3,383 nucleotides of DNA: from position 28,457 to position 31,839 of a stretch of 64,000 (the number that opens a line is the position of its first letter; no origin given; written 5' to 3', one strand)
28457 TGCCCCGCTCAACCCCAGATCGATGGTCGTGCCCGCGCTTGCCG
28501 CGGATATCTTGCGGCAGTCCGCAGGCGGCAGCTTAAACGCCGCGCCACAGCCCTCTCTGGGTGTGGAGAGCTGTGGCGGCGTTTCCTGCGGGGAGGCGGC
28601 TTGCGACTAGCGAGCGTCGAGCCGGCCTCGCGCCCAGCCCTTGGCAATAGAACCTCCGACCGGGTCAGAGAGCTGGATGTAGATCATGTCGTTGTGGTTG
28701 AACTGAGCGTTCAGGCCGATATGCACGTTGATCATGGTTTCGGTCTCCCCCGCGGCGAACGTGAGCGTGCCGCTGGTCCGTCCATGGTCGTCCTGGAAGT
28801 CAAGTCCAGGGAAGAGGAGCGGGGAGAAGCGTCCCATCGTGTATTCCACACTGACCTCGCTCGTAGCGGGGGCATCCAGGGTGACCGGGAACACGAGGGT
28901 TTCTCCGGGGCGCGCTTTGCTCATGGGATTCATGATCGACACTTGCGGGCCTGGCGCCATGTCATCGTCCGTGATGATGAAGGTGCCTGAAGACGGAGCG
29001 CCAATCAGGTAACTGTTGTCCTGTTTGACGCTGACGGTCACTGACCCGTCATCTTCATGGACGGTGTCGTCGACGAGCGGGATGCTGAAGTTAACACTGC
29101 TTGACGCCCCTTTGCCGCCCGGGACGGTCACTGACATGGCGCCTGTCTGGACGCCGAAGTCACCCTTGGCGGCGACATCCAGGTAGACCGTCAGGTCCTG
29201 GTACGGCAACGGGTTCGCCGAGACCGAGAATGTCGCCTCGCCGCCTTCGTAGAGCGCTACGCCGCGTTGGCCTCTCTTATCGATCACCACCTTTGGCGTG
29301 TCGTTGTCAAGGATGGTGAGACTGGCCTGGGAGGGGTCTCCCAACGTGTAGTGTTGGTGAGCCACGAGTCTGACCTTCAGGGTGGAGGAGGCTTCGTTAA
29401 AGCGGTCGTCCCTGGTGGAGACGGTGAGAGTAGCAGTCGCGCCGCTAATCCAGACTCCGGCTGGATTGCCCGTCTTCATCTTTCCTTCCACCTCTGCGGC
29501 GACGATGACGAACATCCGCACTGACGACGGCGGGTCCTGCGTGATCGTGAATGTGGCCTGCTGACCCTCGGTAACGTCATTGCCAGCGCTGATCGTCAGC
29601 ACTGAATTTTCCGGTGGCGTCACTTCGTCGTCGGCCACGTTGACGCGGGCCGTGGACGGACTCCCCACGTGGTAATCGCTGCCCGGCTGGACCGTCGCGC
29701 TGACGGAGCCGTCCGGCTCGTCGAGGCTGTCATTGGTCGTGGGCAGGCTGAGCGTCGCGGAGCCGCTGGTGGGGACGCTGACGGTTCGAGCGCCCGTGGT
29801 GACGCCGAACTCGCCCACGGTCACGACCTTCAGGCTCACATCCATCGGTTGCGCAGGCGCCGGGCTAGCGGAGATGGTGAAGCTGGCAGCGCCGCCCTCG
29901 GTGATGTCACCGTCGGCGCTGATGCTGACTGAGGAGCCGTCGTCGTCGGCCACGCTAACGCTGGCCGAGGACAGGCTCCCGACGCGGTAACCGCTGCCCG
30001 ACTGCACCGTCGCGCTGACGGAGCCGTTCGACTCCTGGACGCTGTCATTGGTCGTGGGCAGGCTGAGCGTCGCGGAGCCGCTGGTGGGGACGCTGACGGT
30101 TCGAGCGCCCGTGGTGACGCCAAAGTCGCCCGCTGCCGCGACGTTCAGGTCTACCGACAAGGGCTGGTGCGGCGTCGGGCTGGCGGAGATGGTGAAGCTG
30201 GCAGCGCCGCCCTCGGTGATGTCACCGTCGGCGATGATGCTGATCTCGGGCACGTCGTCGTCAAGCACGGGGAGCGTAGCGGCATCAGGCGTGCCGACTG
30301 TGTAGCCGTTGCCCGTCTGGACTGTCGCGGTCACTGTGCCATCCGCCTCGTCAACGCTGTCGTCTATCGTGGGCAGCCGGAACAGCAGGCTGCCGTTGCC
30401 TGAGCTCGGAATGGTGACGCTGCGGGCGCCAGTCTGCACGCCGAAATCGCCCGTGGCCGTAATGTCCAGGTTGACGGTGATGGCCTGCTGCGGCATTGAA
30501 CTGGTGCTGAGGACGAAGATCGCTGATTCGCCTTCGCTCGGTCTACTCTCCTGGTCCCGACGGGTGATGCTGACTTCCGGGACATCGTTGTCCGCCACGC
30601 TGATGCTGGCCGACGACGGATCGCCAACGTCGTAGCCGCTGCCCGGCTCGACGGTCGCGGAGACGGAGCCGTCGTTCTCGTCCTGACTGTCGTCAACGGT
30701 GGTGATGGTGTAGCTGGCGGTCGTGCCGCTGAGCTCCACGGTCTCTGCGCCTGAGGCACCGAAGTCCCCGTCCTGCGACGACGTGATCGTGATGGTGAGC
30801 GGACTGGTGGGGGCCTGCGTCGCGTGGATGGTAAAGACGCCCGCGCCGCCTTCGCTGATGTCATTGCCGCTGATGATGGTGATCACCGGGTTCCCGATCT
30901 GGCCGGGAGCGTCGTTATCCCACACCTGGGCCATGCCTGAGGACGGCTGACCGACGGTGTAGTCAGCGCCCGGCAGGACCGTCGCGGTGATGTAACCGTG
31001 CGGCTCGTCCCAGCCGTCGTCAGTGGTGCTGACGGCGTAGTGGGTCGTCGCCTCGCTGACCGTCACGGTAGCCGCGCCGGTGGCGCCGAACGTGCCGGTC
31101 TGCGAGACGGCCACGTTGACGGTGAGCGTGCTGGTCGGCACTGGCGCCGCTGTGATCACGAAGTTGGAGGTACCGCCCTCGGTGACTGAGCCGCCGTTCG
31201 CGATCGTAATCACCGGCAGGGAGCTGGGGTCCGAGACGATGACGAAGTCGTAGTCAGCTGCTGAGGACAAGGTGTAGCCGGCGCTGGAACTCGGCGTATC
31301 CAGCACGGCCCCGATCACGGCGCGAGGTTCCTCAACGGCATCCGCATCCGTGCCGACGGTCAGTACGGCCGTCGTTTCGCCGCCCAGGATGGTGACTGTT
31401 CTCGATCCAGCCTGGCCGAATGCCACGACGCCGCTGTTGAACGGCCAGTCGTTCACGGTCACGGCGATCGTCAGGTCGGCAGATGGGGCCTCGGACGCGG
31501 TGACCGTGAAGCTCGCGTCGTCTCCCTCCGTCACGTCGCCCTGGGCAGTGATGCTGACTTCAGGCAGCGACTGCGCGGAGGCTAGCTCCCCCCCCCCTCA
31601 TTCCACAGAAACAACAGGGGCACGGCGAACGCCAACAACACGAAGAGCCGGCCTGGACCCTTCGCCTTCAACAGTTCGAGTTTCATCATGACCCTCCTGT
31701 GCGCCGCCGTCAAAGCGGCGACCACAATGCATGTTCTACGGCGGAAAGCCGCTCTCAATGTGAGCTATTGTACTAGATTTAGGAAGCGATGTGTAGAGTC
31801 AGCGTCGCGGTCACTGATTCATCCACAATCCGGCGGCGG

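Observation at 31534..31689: Giant adhesin gene split exactly at a C10/G10 homopolymer between its signal peptide and mature domain (phase-variable OFF state or homopolymer miscall)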

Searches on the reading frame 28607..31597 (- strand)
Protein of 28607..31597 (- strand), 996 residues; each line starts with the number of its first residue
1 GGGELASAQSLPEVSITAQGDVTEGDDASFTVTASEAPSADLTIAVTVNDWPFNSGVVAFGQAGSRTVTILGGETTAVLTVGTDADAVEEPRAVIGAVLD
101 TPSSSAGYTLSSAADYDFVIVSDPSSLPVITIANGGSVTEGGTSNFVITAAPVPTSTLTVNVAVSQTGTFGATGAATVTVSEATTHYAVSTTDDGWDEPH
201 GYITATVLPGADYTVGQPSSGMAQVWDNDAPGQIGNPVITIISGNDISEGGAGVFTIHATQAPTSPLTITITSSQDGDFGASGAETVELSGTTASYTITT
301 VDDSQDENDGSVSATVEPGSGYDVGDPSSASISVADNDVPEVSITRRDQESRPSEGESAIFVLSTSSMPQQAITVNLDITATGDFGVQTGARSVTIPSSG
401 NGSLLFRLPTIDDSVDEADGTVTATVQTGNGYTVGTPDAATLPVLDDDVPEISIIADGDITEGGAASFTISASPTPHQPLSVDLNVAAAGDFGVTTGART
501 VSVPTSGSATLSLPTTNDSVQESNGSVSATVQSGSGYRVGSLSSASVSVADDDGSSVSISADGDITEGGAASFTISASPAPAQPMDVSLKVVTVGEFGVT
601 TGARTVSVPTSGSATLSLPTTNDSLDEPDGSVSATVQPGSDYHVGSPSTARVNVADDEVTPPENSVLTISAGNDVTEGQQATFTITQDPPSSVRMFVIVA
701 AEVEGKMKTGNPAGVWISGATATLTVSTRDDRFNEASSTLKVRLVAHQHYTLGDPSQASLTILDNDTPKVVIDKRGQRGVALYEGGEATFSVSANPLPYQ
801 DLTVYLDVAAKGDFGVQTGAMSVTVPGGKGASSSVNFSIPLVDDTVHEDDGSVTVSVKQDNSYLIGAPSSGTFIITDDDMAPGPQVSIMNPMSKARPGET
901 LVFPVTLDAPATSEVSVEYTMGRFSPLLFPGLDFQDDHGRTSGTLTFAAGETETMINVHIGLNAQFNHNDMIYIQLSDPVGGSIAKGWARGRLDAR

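Call 9: search_protein_families(library=pfam, proteins=[window:28607-31597:-], max_evalue=0.01)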
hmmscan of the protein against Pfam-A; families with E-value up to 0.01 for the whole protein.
window:28607-31597:- (996 aa): 4 families
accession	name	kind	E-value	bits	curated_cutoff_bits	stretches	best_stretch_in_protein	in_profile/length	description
PF03160.20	Calx-beta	-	4.1e-10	40.2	27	0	936-981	54-99/119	Calx-beta domain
PF20579.4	LapA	-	1.1e-09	38.9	27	0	553-609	1-59/99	LapA domain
PF10448.14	POC3_POC4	-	0.0007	20.1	22.1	0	249-323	19-90/142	20S proteasome chaperone assembly proteins 3 and 4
PF07622.18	DUF1583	-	0.0098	15.6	22.9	0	362-419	56-115/256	Protein of unknown function (DUF1583) C domain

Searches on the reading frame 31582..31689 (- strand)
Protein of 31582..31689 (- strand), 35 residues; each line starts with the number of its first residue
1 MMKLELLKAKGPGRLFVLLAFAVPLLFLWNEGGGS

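Call 22: list_cluster_members(proteins=[P0001, window:31582-31689:-, window:28607-31534:-])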
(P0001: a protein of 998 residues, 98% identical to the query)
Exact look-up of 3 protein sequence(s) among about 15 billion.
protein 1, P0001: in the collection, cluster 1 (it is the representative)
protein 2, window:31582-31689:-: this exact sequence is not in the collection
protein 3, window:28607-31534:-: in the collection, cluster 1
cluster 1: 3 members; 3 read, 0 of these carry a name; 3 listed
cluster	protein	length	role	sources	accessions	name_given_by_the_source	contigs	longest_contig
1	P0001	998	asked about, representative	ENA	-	-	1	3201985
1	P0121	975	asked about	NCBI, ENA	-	-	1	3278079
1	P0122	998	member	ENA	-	-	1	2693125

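Call 24: find_encoding_contigs(protein=P0122, flank=10000, max_places=6)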
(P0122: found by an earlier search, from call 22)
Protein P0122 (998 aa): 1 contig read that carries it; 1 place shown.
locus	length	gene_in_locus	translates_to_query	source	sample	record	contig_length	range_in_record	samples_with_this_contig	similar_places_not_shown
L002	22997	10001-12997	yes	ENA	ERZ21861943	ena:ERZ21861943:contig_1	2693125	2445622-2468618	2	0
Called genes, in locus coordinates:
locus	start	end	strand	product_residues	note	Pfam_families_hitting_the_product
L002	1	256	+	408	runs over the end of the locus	PF01497:Peripla_BP_2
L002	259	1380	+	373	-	PF01032:FecCD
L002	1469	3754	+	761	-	PF26549:Tricorn_N (faint), PF07676:PD40 (faint)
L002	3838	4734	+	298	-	PF05721:PhyH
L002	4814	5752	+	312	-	PF01073:3Beta_HSD, PF01370:Epimerase, PF04321:RmlD_sub_bind, PF13460:NAD_binding_10, PF16363:GDP_Man_Dehyd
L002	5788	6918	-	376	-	PF08240:ADH_N (weak)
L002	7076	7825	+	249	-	PF01261:AP_endonuc_2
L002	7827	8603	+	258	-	PF00106:adh_short, PF08659:KR (weak), PF13561:adh_short_C2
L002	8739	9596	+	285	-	PF00378:ECH_1, PF16113:ECH_2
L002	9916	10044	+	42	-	-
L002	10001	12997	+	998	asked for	PF20579:LapA (faint), PF03160:Calx-beta (faint)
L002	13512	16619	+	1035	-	-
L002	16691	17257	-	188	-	-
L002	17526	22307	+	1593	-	PF03160:Calx-beta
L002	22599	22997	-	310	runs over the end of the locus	-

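Call 25: find_encoding_contigs(protein=P0121, flank=2000, max_places=6)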
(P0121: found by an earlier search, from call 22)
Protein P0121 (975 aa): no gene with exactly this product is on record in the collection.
